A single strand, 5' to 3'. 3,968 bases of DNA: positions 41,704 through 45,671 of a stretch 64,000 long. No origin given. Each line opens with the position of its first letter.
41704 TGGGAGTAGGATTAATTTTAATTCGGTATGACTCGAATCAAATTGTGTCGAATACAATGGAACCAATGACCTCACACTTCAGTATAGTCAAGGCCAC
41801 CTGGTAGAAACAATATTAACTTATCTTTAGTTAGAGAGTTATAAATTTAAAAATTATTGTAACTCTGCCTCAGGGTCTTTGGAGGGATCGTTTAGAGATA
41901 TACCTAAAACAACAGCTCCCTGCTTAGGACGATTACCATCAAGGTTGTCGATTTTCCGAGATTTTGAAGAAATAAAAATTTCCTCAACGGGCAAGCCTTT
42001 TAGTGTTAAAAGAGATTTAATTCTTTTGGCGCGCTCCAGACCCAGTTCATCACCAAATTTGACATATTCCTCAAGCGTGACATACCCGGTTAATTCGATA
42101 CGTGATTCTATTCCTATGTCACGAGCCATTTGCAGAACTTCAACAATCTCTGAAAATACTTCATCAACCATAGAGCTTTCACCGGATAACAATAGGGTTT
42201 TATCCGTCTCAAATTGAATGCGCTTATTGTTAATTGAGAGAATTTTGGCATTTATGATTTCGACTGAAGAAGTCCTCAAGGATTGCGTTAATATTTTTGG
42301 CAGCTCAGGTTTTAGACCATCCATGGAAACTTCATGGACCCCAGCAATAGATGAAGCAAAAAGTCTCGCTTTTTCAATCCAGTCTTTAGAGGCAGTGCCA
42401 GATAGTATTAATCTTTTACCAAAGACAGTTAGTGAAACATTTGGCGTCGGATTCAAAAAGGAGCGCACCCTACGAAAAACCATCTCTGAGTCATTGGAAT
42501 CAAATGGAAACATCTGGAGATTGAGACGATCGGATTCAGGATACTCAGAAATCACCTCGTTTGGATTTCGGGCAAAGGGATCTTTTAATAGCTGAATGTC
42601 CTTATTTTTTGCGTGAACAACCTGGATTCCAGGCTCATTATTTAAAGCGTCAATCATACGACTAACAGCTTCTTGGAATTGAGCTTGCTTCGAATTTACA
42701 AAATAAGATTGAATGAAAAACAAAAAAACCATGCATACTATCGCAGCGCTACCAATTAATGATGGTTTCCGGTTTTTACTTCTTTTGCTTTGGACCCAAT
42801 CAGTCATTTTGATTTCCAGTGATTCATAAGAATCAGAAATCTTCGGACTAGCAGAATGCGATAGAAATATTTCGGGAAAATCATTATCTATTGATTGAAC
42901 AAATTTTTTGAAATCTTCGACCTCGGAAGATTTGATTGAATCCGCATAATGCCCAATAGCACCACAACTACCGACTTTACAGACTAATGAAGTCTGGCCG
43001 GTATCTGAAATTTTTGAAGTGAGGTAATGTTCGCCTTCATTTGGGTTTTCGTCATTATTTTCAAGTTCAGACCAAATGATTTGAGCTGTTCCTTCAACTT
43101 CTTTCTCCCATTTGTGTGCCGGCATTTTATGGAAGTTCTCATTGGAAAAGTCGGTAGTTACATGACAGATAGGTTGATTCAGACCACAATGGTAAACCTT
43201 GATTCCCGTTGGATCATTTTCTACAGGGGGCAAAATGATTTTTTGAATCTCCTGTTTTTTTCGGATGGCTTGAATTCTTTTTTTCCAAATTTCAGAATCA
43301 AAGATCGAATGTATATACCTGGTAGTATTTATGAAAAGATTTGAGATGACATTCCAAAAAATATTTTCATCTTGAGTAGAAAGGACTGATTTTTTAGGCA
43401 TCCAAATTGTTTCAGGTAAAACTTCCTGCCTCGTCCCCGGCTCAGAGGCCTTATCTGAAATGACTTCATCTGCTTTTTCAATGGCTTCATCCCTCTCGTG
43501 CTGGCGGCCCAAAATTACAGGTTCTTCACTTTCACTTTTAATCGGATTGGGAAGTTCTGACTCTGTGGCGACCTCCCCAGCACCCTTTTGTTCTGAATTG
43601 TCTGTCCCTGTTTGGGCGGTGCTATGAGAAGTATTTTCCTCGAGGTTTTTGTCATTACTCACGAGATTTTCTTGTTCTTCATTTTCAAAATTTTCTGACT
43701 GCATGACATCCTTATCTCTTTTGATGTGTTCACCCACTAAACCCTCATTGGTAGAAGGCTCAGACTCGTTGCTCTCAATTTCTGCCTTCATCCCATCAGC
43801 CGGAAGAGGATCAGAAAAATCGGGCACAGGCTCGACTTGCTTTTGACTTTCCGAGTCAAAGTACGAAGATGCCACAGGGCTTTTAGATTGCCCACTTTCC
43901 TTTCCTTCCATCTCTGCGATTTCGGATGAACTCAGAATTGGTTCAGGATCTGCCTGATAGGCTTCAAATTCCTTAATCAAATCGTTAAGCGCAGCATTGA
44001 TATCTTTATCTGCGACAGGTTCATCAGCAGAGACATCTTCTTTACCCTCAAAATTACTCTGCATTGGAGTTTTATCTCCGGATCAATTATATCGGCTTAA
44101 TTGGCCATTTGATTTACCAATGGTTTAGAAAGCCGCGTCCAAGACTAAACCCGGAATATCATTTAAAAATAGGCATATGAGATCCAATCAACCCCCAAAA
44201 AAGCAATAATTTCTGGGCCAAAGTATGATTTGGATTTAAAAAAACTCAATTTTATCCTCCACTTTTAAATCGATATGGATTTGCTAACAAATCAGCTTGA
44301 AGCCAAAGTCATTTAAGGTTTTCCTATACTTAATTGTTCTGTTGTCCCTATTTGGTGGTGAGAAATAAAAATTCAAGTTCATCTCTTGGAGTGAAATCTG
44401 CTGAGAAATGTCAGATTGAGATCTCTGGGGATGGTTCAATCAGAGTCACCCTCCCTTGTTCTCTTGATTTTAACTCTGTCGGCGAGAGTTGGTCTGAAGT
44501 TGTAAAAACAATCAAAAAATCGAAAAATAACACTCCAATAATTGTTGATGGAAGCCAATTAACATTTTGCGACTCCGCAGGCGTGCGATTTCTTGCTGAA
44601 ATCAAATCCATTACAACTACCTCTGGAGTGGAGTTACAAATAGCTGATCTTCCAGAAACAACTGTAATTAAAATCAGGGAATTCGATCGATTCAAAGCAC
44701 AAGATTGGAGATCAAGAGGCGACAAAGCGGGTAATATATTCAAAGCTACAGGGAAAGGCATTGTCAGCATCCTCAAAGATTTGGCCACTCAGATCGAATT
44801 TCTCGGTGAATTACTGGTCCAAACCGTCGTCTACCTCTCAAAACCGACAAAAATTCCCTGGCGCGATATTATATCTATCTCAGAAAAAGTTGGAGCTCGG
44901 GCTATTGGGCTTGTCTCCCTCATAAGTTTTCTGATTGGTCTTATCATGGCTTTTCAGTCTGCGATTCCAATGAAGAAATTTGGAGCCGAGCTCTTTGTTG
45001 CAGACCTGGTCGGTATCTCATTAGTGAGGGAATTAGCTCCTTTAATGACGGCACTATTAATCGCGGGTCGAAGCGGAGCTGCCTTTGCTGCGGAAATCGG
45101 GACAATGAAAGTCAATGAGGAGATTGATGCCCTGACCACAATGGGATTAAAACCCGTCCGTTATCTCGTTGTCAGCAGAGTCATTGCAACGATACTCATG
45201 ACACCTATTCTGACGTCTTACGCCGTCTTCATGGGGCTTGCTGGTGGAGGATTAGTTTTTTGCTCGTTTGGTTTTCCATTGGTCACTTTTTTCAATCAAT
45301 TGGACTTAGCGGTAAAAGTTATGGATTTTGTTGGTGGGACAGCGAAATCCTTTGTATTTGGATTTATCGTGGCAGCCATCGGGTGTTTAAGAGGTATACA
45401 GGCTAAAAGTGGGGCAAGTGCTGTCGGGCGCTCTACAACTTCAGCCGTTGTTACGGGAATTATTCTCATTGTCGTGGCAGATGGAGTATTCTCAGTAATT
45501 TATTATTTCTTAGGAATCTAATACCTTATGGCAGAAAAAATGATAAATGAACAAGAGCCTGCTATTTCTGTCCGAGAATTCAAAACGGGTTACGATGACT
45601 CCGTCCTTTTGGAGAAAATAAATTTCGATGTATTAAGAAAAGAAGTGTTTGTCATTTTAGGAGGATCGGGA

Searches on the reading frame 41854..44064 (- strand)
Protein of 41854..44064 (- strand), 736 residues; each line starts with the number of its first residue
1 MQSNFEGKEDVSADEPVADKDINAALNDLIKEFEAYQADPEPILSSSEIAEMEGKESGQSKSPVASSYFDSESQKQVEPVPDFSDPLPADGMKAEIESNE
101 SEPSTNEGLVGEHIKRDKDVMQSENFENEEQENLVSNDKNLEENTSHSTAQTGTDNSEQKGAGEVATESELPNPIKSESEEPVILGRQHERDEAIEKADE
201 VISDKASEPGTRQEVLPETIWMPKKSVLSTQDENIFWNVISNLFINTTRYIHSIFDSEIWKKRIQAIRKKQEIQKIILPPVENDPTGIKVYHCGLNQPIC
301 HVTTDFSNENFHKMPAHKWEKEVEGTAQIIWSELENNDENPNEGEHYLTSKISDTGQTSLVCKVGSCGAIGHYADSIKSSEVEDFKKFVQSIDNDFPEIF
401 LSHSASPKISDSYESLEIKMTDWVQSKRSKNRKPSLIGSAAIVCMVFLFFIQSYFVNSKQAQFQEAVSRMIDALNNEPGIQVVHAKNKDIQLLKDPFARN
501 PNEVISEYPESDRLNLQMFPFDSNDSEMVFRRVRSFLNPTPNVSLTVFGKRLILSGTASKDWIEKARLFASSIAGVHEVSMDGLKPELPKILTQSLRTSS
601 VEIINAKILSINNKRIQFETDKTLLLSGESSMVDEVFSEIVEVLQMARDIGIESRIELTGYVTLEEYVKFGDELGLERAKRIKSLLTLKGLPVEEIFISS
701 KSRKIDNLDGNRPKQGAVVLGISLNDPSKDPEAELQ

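Call 12: search_protein_families(library=ncbifam, proteins=[window:41854-44064:-])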
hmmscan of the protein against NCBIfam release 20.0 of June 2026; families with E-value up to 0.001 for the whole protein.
window:41854-44064:- (736 aa): 0 families

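Call 16: search_protein_families(library=pfam, proteins=[window:41854-44064:-], max_evalue=0.01)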
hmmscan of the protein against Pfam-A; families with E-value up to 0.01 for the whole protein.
window:41854-44064:- (736 aa): 2 families
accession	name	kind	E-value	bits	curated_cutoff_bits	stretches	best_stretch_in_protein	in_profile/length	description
PF00691.25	OmpA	-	0.0024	18.6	27.2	1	619-712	3-89/98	OmpA family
PF04972.22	BON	-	0.0059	17.3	27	0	533-579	9-61/69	BON domain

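Call 74: find_encoding_contigs(protein=window:41854-44064:-, flank=10000, max_places=10)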
Protein window:41854-44064:- (736 aa): no gene with exactly this product is on record in the collection.

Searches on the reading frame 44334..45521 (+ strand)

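Call 61: search_protein_families(library=pfam, proteins=[window:44334-45521:+], max_evalue=0.00001)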
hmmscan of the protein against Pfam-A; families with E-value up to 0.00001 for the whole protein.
window:44334-45521:+ (395 aa): 2 families
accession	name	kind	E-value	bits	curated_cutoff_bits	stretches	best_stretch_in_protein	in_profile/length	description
PF02405.21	MlaE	-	5.3e-70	235.7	22.5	1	183-389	5-212/212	Permease MlaE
PF13466.11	STAS_2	-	6.7e-06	26.6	29.2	0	38-107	1-67/80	STAS domain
